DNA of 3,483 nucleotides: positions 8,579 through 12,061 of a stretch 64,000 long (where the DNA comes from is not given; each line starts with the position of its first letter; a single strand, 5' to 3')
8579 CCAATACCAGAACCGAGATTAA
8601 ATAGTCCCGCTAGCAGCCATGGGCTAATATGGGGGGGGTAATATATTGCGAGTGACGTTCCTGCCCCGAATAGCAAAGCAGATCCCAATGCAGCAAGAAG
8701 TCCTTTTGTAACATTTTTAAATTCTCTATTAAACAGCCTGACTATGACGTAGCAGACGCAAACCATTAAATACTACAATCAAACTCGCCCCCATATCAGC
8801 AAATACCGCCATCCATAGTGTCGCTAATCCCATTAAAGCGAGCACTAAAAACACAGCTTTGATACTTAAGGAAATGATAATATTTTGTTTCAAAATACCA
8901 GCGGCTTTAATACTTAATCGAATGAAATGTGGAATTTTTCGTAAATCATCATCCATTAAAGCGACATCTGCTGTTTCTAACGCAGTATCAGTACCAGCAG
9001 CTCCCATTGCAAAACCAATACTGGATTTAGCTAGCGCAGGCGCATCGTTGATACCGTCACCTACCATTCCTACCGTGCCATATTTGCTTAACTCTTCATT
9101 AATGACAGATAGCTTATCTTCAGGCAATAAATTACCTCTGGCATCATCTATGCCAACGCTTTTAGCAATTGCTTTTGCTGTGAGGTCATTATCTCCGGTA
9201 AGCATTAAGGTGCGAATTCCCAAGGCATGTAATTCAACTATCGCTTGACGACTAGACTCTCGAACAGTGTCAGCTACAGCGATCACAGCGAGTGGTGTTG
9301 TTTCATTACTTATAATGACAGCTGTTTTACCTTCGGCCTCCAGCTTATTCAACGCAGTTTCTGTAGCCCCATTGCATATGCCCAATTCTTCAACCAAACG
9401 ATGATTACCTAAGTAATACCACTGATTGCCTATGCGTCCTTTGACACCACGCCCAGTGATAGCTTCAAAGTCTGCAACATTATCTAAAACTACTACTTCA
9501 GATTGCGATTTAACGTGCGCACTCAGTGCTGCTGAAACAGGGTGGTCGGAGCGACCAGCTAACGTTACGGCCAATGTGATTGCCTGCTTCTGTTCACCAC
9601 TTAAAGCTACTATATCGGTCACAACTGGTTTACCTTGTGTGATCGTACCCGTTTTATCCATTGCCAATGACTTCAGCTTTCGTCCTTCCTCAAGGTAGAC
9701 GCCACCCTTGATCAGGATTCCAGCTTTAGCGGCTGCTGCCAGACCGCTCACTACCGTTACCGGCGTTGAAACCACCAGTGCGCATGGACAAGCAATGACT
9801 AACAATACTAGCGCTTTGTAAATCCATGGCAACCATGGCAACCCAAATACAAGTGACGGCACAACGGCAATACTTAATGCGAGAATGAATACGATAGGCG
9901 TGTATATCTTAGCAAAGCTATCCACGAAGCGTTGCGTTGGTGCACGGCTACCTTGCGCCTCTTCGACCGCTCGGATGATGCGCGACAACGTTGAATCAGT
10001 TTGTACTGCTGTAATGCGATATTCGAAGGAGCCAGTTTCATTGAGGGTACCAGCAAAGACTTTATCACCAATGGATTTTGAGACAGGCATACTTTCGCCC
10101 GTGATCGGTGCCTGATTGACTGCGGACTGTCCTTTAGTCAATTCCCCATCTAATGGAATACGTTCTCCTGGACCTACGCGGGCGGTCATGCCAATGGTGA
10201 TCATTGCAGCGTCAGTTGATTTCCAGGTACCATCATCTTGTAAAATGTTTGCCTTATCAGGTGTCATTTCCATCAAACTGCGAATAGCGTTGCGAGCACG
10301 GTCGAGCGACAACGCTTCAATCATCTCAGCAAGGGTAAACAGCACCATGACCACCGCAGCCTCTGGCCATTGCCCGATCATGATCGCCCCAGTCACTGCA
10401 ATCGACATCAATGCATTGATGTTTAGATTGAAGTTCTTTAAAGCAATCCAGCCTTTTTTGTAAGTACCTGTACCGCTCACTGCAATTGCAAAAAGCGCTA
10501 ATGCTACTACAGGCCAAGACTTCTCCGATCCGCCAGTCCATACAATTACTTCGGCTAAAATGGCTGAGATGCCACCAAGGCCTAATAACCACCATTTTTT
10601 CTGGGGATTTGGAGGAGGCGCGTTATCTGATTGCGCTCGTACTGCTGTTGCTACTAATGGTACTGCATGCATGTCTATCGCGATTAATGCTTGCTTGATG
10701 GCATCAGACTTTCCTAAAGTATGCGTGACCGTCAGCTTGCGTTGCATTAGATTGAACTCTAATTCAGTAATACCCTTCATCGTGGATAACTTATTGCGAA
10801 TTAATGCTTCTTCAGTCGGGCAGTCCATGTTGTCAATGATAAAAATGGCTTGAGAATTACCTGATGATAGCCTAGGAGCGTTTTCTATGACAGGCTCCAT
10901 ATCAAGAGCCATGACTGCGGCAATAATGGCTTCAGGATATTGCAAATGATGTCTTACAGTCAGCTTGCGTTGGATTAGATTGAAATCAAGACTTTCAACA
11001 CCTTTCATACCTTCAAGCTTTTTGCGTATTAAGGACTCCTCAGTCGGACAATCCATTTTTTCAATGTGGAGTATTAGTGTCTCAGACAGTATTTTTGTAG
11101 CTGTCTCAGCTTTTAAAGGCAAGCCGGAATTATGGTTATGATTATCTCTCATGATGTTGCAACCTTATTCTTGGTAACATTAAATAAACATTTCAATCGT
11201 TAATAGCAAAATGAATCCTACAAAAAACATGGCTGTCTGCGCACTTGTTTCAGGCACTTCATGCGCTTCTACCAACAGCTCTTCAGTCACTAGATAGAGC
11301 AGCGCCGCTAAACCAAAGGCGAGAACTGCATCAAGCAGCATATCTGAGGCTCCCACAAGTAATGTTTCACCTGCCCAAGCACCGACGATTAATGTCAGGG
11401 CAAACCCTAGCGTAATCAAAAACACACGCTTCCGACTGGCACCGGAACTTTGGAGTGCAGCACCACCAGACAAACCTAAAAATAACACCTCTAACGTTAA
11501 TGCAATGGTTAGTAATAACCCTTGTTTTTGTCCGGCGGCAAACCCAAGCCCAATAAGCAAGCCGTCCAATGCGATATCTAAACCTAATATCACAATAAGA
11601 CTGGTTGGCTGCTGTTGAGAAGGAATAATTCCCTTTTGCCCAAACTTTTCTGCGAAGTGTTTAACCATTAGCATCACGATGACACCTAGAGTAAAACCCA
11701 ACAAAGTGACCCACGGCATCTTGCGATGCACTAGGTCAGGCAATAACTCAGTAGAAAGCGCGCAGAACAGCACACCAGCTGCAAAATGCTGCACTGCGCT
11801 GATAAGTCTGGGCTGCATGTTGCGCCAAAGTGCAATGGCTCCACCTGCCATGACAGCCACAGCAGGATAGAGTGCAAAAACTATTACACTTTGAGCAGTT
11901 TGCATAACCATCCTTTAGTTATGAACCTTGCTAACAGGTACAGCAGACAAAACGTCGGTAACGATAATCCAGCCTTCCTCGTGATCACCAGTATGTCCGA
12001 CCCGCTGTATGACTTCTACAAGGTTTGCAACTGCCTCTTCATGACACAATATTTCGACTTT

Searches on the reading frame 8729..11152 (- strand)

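Call 18: search_protein_families(library=pfam, proteins=[window:8729-11152:-], max_evalue=0.0001)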
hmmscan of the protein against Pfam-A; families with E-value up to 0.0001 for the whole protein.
window:8729-11152:- (807 aa): 3 families
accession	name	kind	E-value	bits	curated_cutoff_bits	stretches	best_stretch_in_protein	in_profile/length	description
PF00122.25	E1-E2_ATPase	-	3.2e-51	173.9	28.1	1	295-476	1-180/181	E1-E2 ATPase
PF00702.32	Hydrolase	-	4.2e-31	109.3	26.4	1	494-709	2-189/191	haloacid dehalogenase-like hydrolase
PF00403.32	HMA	-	3.6e-15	56.5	24.8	2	104-148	2-46/62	Heavy-metal-associated domain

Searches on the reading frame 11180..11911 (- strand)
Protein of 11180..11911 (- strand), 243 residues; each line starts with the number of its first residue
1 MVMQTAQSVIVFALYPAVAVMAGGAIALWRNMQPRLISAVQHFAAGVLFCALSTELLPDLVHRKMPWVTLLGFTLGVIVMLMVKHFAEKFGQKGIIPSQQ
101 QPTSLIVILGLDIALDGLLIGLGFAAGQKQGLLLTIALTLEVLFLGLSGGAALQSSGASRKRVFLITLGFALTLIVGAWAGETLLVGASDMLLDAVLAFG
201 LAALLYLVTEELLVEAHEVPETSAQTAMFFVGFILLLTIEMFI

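Call 18: search_protein_families(library=pfam, proteins=[window:11180-11911:-], max_evalue=0.0001)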
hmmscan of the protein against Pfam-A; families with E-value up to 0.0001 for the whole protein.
window:11180-11911:- (243 aa): 1 family
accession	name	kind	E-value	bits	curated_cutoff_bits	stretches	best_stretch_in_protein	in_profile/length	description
PF02535.28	Zip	-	1.9e-13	50.8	35.1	1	105-239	179-322/323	ZIP Zinc transporter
